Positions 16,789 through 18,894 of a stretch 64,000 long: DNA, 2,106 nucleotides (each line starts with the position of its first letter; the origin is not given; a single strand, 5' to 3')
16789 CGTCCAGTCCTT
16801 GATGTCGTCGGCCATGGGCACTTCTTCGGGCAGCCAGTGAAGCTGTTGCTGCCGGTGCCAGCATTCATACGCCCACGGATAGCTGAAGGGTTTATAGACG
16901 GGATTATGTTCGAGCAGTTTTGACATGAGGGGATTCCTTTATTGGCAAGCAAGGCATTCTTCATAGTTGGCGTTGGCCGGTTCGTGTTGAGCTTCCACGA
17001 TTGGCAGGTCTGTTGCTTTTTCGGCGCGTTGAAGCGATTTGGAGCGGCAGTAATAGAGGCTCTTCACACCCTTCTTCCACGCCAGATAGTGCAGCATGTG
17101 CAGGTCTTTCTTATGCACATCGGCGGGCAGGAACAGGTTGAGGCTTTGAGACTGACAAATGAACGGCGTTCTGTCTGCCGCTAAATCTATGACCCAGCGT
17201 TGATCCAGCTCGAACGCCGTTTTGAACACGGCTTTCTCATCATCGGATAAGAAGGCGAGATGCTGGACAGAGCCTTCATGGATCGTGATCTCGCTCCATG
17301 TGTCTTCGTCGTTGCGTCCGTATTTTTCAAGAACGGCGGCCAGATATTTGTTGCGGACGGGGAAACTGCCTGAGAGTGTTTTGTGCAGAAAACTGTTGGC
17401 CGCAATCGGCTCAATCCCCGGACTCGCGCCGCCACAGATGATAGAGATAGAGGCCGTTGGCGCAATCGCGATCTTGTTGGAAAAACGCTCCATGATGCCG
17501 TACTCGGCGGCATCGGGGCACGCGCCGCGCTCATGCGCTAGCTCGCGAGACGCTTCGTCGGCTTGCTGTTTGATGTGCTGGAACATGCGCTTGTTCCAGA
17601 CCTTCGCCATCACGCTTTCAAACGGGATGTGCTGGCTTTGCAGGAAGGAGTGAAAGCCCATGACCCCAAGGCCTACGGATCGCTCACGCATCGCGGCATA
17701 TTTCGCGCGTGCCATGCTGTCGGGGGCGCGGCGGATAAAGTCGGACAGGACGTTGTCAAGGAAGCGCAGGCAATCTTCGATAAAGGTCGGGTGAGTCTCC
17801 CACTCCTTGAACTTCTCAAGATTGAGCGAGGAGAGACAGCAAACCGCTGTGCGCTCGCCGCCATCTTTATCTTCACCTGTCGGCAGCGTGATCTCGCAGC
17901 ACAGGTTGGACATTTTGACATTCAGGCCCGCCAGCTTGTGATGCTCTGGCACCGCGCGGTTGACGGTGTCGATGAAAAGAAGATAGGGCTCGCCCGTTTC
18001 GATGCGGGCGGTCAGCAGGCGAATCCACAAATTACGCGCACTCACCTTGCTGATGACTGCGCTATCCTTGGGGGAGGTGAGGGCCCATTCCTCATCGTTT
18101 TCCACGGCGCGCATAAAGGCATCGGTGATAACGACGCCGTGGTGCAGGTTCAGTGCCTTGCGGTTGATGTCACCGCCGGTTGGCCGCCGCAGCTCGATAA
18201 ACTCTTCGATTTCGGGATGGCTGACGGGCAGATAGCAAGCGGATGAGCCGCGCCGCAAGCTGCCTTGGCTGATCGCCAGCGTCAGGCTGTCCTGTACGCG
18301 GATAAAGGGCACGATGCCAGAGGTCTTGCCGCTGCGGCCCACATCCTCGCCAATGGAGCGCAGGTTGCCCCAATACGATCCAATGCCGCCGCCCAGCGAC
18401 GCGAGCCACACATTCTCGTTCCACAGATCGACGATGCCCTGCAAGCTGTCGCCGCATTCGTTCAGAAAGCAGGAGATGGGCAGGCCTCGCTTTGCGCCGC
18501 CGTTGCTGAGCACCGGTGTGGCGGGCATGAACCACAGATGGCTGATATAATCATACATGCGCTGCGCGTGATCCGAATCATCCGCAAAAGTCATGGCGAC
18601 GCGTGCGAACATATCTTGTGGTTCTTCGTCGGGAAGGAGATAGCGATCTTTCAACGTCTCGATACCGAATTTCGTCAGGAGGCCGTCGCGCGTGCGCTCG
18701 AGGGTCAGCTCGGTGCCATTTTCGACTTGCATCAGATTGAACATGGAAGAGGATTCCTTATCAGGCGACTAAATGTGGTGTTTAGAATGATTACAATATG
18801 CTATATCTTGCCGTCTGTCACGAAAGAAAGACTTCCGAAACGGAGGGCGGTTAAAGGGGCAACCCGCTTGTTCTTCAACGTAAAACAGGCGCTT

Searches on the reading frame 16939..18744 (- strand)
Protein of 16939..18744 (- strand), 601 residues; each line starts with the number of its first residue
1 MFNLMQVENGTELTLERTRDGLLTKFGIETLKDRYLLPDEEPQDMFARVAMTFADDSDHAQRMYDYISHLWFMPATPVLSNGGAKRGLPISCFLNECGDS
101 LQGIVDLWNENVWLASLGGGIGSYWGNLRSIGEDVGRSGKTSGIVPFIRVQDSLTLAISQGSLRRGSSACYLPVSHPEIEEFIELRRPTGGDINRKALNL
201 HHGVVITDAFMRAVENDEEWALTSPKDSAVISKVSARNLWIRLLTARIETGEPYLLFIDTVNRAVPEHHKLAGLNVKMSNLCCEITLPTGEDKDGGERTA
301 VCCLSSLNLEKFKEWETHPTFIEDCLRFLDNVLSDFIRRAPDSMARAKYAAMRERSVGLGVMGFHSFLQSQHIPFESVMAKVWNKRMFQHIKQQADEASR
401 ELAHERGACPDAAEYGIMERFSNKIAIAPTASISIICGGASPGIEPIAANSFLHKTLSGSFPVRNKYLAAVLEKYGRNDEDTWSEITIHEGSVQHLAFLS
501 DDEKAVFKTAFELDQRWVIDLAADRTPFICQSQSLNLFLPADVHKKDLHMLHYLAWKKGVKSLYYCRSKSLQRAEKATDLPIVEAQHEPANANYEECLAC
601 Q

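Call 29: search_protein_families(library=pfam, proteins=[window:16939-18744:-], max_evalue=0.001)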
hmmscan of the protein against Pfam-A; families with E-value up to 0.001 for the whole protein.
window:16939-18744:- (601 aa): 2 families
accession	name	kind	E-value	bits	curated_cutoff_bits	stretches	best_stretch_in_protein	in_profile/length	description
PF02867.20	Ribonuc_red_lgC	-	2e-119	400.1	23.9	2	91-410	2-337/523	Ribonucleotide reductase, barrel domain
PF00317.26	Ribonuc_red_lgN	-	2.2e-20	72.9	28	1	23-87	3-77/77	Ribonucleotide reductase, all-alpha domain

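Call 62: find_homologous_proteins(query=window:16939-18744:-, max_evalue=1e-50)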
Query window:16939-18744:- (601 aa): 8000 proteins with E <= 1e-50 among 8000 candidates; the best 120 are listed.
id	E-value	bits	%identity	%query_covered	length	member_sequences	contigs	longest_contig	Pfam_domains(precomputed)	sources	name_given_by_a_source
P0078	0.0e+0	1396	100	100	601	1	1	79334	PF02867.21,PF00317.27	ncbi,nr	ncbi:MAG: ribonucleoside-diphosphate reductase subunit alpha [Alphaproteobacteria bacterium]|nr:ribo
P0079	0.0e+0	1389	100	100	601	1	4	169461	PF02867.21,PF00317.27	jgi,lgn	-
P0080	0.0e+0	1274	91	100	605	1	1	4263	PF02867.21,PF00317.27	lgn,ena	-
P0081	0.0e+0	1273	91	100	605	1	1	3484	PF02867.21,PF00317.27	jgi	-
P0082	0.0e+0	1254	89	100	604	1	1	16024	PF02867.21,PF00317.27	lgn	-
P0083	0.0e+0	1234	87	100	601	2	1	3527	PF02867.21,PF00317.27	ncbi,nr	ncbi:MAG TPA: ribonucleoside-diphosphate reductase subunit alpha [Rhodospirillaceae bacterium]|nr:ri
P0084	0.0e+0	1230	88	100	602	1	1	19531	PF02867.21,PF00317.27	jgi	-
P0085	0.0e+0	1223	87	100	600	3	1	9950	PF02867.21,PF00317.27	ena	-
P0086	0.0e+0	1211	87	100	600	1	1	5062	PF02867.21,PF00317.27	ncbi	-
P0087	0.0e+0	1210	86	100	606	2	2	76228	PF02867.21,PF00317.27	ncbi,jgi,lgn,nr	ncbi:MAG: ribonucleoside-diphosphate reductase subunit alpha [Alphaproteobacteria bacterium]|jgi:rib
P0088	0.0e+0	1209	86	100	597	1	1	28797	PF02867.21,PF00317.27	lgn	-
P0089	0.0e+0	1203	86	100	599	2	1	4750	PF02867.21,PF00317.27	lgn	-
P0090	0.0e+0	1203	87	100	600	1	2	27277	PF02867.21,PF00317.27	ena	-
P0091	0.0e+0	1198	85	100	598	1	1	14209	PF02867.21,PF00317.27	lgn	-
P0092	0.0e+0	1197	86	100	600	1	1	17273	PF02867.21,PF00317.27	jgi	-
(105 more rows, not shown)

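Call 65: find_encoding_contigs(protein=P0079, flank=10000, max_places=4)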
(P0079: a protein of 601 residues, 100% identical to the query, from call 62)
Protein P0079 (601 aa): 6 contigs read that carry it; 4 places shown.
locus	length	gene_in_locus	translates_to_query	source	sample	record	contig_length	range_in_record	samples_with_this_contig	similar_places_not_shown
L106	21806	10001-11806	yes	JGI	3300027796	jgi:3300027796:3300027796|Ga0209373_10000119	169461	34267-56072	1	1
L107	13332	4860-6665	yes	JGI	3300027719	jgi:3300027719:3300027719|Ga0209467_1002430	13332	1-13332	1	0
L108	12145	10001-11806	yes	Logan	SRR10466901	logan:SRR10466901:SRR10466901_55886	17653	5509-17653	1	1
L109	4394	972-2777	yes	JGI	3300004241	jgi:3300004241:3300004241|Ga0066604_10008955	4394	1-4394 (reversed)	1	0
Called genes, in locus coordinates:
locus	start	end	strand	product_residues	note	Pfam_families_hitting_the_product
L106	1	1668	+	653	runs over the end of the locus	PF13629:T2SS-T3SS_pil_N, PF04972:BON (weak), PF00263:Secretin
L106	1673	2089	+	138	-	PF09476:Pilus_CpaD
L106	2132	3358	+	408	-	PF13614:AAA_31 (weak)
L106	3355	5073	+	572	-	PF27713:UCP018868 (faint), PF00437:T2SSE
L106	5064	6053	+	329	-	PF00482:T2SSF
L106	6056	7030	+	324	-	PF00482:T2SSF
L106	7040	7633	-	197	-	PF01451:LMWPc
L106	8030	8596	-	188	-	PF01812:5-FTHF_cyc-lig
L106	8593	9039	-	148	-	-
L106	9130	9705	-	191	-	PF13801:Metal_resist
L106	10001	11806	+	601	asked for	PF00317:Ribonuc_red_lgN, PF02867:Ribonuc_red_lgC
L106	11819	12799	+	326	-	PF00268:Ribonuc_red_sm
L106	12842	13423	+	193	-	PF13629:T2SS-T3SS_pil_N (weak)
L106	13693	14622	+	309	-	PF00226:DnaJ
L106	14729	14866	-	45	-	-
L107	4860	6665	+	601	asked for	PF00317:Ribonuc_red_lgN, PF02867:Ribonuc_red_lgC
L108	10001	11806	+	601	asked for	PF00317:Ribonuc_red_lgN, PF02867:Ribonuc_red_lgC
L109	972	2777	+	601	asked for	PF00317:Ribonuc_red_lgN, PF02867:Ribonuc_red_lgC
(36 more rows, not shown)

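Call 66: find_encoding_contigs(protein=P0078, flank=10000, max_places=4)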
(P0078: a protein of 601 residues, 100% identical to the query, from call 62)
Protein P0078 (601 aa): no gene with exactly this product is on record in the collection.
